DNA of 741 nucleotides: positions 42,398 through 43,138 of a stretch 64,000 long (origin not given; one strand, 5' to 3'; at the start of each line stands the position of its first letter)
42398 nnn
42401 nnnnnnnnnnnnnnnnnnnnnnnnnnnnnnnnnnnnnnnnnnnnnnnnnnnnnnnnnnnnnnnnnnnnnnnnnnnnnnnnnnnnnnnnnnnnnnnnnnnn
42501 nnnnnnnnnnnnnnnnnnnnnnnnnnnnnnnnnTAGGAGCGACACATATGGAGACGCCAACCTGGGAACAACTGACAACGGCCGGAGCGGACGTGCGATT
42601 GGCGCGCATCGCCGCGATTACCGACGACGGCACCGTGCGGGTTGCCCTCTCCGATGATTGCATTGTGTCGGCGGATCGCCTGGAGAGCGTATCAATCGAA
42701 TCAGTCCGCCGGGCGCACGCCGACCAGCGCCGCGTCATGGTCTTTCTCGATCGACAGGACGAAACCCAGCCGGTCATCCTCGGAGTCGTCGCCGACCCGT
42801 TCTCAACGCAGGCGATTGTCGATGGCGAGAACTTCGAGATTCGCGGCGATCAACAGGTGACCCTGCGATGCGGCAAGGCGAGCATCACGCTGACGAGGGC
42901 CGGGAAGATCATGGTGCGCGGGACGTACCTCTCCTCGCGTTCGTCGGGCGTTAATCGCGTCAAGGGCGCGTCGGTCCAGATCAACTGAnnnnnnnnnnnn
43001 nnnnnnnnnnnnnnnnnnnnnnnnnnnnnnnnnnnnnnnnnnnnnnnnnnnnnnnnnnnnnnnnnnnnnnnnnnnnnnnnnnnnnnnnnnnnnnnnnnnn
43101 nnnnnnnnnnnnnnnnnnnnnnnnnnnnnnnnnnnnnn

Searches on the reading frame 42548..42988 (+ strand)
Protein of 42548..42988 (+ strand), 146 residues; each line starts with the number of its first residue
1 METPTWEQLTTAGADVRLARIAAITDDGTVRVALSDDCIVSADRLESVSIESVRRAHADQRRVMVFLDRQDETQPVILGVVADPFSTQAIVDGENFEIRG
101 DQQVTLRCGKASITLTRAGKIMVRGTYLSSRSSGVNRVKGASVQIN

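Call 16: search_protein_families(library=pfam, proteins=[window:42548-42988:+], max_evalue=0.001)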
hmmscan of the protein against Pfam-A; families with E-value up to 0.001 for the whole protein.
window:42548-42988:+ (146 aa): 0 families

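Call 34: search_protein_families(library=pfam, proteins=[window:42548-42988:+], max_evalue=10)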
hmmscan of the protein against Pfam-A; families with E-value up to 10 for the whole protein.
window:42548-42988:+ (146 aa): 2 families
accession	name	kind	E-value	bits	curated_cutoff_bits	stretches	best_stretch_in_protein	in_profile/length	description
PF20093.5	DUF6484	-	0.019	16.1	27.6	1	19-81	2-61/61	Domain of unknown function (DUF6484)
PF19907.4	DUF6380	-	0.15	12.5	27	1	97-116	9-28/46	Family of unknown function (DUF6380)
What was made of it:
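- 42548..42988 (+): DUF6484 protein (TvpC-like, equivalent in position to PA0096). Own Pfam score is sub-threshold (E = 0.019; call 34).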

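Call 44: search_protein_families(library=ncbifam, proteins=[window:42548-42988:+], max_evalue=0.01)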
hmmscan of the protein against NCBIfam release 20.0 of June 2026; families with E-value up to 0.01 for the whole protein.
window:42548-42988:+ (146 aa): 0 families

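Call 65: find_homologous_proteins(query=window:42548-42988:+, max_evalue=0.001)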
Query window:42548-42988:+ (146 aa): 4340 proteins with E <= 0.001 among 4376 candidates; the best 120 are listed.
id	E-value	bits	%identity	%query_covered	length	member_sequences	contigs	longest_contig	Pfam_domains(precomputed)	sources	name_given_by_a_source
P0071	4.8e-86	303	100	100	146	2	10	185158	-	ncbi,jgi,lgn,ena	ncbi:MAG TPA: hypothetical protein VGB22_00740 [candidate division Zixibacteria bacterium]|jgi:hypot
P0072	9.6e-32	128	47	97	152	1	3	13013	PF20093.6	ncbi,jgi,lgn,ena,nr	ncbi:MAG TPA: DUF6484 domain-containing protein [Acidobacteriota bacterium]|nr:DUF6484 domain-contai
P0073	9.2e-30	121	46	100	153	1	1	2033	PF20093.6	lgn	-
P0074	1.2e-28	118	43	100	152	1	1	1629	PF20093.6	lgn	-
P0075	1.4e-25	108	47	100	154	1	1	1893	PF20093.6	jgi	jgi:hypothetical protein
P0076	3.8e-25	106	46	94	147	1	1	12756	PF20093.6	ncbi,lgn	-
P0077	9.7e-25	105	49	82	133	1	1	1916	PF20093.6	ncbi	-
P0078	2.9e-24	103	45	95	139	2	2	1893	PF20093.6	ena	-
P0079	7.9e-24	102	44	99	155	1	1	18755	PF20093.6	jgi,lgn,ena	-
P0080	3.3e-23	100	44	96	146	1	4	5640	-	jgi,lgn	jgi:hypothetical protein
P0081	1.1e-22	98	46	88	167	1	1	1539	PF20093.6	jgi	-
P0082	1.2e-22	98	42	91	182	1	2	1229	PF20093.6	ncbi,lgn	-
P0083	1.7e-22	98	46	90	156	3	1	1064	PF20093.6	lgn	-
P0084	2.0e-22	97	44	95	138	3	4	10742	PF20093.6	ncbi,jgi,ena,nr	ncbi:MAG TPA: DUF6484 domain-containing protein [Planctomycetota bacterium]|nr:DUF6484 domain-contai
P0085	2.4e-22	97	41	100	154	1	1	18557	-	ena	-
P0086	3.1e-22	97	40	100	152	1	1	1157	PF20093.6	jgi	jgi:hypothetical protein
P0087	3.7e-22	97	42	90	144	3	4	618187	PF20093.6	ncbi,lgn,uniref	ncbi:DUF6484 domain-containing protein [Ectopseudomonas hydrolytica]|uniref:DUF6484 domain-containin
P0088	5.6e-22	96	58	59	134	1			PF20093.6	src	-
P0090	6.8e-22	96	42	95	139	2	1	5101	PF20093.6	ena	-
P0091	6.9e-22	96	42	90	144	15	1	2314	PF20093.6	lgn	-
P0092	7.1e-22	96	41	88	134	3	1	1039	PF20093.6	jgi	jgi:hypothetical protein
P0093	9.7e-22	95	43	90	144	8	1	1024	PF20093.6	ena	-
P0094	1.1e-21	95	53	58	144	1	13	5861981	PF20093.6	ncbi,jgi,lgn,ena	-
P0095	1.4e-21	95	46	86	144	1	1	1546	PF20093.6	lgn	-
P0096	1.5e-21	95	44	90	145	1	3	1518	PF20093.6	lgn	-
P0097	1.6e-21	95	42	94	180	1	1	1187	PF20093.6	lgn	-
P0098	1.7e-21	95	40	90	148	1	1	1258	PF20093.6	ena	-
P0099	1.8e-21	94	44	100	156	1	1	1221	PF20093.6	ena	-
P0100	2.1e-21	94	57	59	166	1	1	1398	PF20093.6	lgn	-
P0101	2.4e-21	94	40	90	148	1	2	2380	PF20093.6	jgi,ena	-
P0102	2.9e-21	94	56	59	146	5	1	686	PF20093.6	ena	-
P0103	3.0e-21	94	47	62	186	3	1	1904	PF20093.6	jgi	jgi:hypothetical protein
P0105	3.1e-21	94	43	88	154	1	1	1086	PF20093.6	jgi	jgi:Domain of unknown function (DUF6484)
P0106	3.4e-21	94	40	97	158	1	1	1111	PF20093.6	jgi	jgi:hypothetical protein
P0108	4.3e-21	93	55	62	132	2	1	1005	PF20093.6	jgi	-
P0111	5.4e-21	93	47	88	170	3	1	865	PF20093.6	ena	-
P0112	5.7e-21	93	55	59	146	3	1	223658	PF20093.6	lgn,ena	-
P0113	5.8e-21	93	43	90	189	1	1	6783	PF20093.6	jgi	jgi:hypothetical protein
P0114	5.9e-21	93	52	59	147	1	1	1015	PF20093.6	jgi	-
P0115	6.9e-21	93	41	94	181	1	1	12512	PF20093.6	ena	-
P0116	7.0e-21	93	54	59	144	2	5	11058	PF20093.6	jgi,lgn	-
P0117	7.2e-21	92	52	59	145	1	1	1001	PF20093.6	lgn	-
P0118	7.2e-21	92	42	90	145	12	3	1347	PF20093.6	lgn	-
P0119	7.6e-21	92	53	59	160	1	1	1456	PF20093.6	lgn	-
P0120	7.7e-21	92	41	92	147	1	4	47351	PF20093.6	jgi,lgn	jgi:hypothetical protein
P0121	7.7e-21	92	51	67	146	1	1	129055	PF20093.6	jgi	jgi:hypothetical protein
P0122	7.9e-21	92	41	90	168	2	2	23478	PF20093.6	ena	-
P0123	8.2e-21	92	52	58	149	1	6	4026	PF20093.6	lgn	-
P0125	9.0e-21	92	55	59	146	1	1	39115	PF20093.6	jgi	jgi:hypothetical protein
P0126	9.5e-21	92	38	100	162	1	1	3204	PF20093.6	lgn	-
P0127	1.0e-20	92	41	98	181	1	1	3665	PF20093.6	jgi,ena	-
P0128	1.2e-20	92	54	59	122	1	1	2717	PF20093.6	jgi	jgi:hypothetical protein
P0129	1.3e-20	92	56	59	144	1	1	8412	PF20093.6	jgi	jgi:hypothetical protein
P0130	1.4e-20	92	42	88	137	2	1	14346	PF20093.6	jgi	jgi:hypothetical protein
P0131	1.6e-20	91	40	86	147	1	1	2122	PF20093.6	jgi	jgi:Domain of unknown function (DUF6484)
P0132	1.6e-20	91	41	93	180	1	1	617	PF20093.6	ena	-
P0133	1.6e-20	91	40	90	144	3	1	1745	PF20093.6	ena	-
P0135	1.7e-20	91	42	93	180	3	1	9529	PF20093.6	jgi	jgi:hypothetical protein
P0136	1.8e-20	91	40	92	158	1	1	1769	PF20093.6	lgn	-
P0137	2.1e-20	91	41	100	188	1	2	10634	PF20093.6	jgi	jgi:Domain of unknown function (DUF6484)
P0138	2.1e-20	91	45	90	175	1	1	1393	PF20093.6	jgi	jgi:hypothetical protein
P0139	2.1e-20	91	46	93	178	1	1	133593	PF20093.6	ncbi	ncbi:MAG: DUF6484 domain-containing protein [Acidobacteriota bacterium]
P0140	2.3e-20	91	40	100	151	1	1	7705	PF20093.6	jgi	jgi:uncharacterized protein DUF6484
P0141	2.5e-20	91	40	94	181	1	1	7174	PF20093.6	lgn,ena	-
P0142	2.5e-20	91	42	90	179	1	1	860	PF20093.6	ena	-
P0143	2.6e-20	91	43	92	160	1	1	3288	PF20093.6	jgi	jgi:hypothetical protein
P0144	2.7e-20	91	41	90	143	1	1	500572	PF20093.6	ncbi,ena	-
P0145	2.7e-20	91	39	90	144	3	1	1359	PF20093.6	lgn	-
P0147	2.9e-20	90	37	96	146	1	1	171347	PF20093.6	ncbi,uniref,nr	ncbi:DUF6484 domain-containing protein [Azohydromonas caseinilytica]|uniref:DUF6484 domain-containin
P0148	2.9e-20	90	54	59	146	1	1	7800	PF20093.6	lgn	-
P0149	3.0e-20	90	46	62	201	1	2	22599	PF20093.6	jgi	jgi:hypothetical protein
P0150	3.1e-20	90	41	88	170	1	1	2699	PF20093.6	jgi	jgi:hypothetical protein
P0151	3.2e-20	90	39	95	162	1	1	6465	PF20093.6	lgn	-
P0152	3.3e-20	90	54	58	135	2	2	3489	PF20093.6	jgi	jgi:hypothetical protein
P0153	3.3e-20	90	41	95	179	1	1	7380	PF20093.6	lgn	-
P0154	3.4e-20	90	40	100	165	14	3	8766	PF20093.6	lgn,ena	-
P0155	3.4e-20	90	54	59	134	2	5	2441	PF20093.6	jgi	jgi:hypothetical protein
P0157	3.4e-20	90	42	91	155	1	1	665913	PF20093.6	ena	-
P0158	3.5e-20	90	39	97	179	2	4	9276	PF20093.6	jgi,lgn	jgi:hypothetical protein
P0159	3.7e-20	90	41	90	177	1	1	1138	PF20093.6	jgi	jgi:hypothetical protein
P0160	3.8e-20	90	38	98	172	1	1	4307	PF20093.6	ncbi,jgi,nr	ncbi:MAG: hypothetical protein GXP46_10660 [Deferribacteres bacterium]|nr:hypothetical protein [Defe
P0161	4.0e-20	90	53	59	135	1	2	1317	PF20093.6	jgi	jgi:hypothetical protein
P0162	4.2e-20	90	41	90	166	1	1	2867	PF20093.6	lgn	-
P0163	4.3e-20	90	52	59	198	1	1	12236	PF20093.6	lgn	-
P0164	4.3e-20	90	38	90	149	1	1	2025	PF20093.6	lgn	-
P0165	4.3e-20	90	46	73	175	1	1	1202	PF20093.6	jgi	jgi:hypothetical protein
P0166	4.3e-20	90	39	89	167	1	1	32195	PF20093.6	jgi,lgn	-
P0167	4.4e-20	90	42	91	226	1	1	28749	PF20093.6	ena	-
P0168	4.5e-20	90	42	95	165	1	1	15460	PF20093.6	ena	-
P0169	4.6e-20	90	58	59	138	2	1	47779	PF20093.6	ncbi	ncbi:MAG: DUF6484 domain-containing protein [Pseudomonadota bacterium]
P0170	5.0e-20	90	44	90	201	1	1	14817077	PF20093.6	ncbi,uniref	ncbi:DUF6484 domain-containing protein [Sorangium sp. So ce1389]|uniref:DUF6484 domain-containing pr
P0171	5.1e-20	90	41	91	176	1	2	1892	PF20093.6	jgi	jgi:hypothetical protein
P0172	5.2e-20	90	42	93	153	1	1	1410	PF20093.6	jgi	jgi:hypothetical protein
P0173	5.2e-20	90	52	59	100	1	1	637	PF20093.6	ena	-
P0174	5.3e-20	90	37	90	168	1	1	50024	PF20093.6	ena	-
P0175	5.3e-20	90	44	88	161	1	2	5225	PF20093.6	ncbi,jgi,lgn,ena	jgi:hypothetical protein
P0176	5.3e-20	90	40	90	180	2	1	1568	PF20093.6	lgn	-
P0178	5.5e-20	90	38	98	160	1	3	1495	PF20093.6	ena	-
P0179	5.7e-20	90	51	59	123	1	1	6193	PF20093.6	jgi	jgi:hypothetical protein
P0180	5.7e-20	90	38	95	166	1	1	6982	PF20093.6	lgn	-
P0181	5.7e-20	90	41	91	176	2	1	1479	PF20093.6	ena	-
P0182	5.8e-20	90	51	62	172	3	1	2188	PF20093.6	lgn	-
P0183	5.8e-20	90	51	59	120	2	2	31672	PF20093.6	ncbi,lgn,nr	ncbi:MAG: DUF6484 domain-containing protein [Geminicoccaceae bacterium]|nr:DUF6484 domain-containing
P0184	5.9e-20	89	56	58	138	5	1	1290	PF20093.6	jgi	jgi:uncharacterized protein DUF6484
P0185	6.0e-20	89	38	95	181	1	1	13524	PF20093.6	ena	-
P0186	6.4e-20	89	49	59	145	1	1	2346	PF20093.6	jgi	jgi:hypothetical protein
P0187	6.5e-20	89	41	90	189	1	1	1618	PF20093.6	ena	-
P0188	6.5e-20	89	42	91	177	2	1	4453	PF20093.6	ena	-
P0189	6.7e-20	89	41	90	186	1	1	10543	PF20093.6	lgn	-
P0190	6.7e-20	89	44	90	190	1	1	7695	PF20093.6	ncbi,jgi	ncbi:MAG: DUF6484 domain-containing protein [Planctomycetota bacterium]|jgi:hypothetical protein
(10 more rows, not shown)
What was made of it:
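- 42548..42988 (+): 4340 homologues were found, and most of the 120 listed carry PF20093 (call 65).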
